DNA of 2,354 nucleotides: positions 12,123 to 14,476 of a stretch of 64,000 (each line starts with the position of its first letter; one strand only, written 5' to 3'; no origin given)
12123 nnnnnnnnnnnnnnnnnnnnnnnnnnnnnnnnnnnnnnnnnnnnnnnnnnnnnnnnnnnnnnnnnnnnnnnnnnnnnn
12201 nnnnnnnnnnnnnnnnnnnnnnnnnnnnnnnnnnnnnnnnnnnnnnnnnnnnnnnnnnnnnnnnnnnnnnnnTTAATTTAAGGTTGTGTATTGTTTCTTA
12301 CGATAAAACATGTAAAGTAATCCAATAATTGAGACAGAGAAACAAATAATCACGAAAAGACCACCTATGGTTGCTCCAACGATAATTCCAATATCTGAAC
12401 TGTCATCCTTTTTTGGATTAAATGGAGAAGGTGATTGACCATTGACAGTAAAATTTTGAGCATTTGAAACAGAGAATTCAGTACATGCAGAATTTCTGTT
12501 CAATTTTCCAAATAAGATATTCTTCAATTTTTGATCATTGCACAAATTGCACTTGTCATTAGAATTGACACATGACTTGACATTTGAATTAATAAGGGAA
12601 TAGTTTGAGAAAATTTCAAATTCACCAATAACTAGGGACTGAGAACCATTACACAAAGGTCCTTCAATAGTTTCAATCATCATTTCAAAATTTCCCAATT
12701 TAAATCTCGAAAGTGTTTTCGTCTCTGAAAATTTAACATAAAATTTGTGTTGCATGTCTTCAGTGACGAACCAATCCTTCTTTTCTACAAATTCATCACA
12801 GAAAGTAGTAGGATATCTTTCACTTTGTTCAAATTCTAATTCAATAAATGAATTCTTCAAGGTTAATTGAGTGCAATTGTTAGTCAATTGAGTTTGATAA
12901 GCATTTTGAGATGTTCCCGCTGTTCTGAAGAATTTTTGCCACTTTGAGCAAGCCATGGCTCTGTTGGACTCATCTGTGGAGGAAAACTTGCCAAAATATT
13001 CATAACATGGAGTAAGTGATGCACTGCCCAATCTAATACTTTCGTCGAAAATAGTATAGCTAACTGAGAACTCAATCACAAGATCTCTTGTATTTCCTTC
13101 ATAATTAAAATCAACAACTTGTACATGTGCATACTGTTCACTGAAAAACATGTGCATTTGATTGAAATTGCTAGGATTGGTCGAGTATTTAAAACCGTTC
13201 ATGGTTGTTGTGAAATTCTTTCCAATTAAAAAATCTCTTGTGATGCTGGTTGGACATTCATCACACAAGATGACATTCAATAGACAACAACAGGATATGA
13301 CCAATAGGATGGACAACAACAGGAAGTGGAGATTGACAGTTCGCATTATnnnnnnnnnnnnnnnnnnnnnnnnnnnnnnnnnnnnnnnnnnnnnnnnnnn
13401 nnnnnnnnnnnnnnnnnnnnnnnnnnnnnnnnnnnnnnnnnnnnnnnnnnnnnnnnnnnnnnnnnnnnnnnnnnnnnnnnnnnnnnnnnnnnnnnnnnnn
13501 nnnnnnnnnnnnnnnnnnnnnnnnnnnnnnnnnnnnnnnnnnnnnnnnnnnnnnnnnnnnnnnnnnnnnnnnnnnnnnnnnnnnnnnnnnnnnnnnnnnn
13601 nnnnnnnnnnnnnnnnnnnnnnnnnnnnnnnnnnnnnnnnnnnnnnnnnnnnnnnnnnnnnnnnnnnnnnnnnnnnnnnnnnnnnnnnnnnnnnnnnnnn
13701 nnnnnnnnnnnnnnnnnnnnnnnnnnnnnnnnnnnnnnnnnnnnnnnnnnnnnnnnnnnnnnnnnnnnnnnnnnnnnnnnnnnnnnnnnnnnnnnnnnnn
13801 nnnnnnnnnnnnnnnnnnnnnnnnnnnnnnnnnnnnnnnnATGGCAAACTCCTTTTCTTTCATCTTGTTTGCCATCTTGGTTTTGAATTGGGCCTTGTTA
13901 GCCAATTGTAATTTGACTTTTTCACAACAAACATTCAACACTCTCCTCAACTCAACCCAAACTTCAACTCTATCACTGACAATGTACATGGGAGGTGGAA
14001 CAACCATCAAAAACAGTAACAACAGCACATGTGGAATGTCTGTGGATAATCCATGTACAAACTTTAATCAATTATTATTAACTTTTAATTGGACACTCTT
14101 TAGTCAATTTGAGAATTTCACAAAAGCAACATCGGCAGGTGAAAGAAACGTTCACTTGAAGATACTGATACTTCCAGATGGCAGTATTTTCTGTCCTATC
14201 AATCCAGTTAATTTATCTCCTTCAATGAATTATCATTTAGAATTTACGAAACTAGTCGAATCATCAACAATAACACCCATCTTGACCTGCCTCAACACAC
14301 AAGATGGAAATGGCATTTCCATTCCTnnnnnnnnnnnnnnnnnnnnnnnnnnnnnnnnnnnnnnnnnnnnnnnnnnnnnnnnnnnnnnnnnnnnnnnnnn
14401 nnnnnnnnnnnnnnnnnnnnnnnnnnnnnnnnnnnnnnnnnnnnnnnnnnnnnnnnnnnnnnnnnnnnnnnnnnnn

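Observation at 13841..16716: Receptor-like kinase (signal peptide, ectodomain, TM, TKL kinase) split by an assembly gap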

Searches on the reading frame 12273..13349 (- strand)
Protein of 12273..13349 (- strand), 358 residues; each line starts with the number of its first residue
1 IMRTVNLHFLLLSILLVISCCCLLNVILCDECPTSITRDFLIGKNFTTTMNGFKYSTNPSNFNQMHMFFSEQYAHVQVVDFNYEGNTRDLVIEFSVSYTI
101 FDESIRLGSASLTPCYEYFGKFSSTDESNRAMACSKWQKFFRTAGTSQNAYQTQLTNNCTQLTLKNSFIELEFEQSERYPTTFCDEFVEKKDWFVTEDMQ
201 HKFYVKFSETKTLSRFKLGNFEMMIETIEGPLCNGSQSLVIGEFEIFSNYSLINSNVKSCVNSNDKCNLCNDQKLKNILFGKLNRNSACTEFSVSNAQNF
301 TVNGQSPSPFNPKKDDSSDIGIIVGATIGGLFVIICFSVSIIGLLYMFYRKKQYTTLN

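Call 8: search_protein_families(library=pfam, proteins=[window:12273-13349:-], max_evalue=0.1)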
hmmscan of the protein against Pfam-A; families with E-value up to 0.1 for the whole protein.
window:12273-13349:- (358 aa): 1 family
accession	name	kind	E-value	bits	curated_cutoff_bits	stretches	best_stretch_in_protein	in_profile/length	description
PF17870.6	Insulin_TMD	-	0.087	13.4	33.4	0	315-353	10-43/47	Insulin receptor trans-membrane segment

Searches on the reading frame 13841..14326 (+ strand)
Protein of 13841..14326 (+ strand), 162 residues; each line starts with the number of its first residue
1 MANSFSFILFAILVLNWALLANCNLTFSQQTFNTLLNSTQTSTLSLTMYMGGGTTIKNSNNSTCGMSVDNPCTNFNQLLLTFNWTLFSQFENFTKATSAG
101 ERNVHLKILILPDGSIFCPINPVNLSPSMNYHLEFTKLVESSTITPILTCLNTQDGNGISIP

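Call 8: search_protein_families(library=pfam, proteins=[window:13841-14326:+], max_evalue=0.1)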
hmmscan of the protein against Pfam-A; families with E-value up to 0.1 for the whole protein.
window:13841-14326:+ (162 aa): 0 families

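Call 10: find_homologous_proteins(query=window:13841-14326:+, max_evalue=0.01)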
Query window:13841-14326:+: 36 candidates shared short words with the query, none scored E <= 0.01.
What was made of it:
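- Tried and rejected: The word-index search gave nothing (call 10).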

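Call 24: search_protein_representatives(protein=window:13841-14326:+)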
Query: 162 residues. Proteins with E-value up to 0.001 (for the whole library): 3; up to 1e-10: 1; up to 1e-30: 1. The best 3 are listed.
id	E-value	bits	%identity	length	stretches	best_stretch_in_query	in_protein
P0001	2.7e-83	293.8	100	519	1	1-138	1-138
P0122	1.9e-09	54.0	28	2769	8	35-86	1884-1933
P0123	4.3e-05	39.8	31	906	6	62-96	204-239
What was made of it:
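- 13841..14326 (+): 5' coding piece: start codon, signal-peptide-like segment (aa 1-23), and 139 residues of N-terminal ectodomain with 7 N-x-S/T sequons and a CGxxxxNPC motif (aa 64-72). It is open into the gap. No other homologue was found (calls 10, 24).
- The 5' ORF has no significant homologue anywhere (calls 10, 24). The 5' ORF has no homologue that ties it firmly to the family (calls 10, 24).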
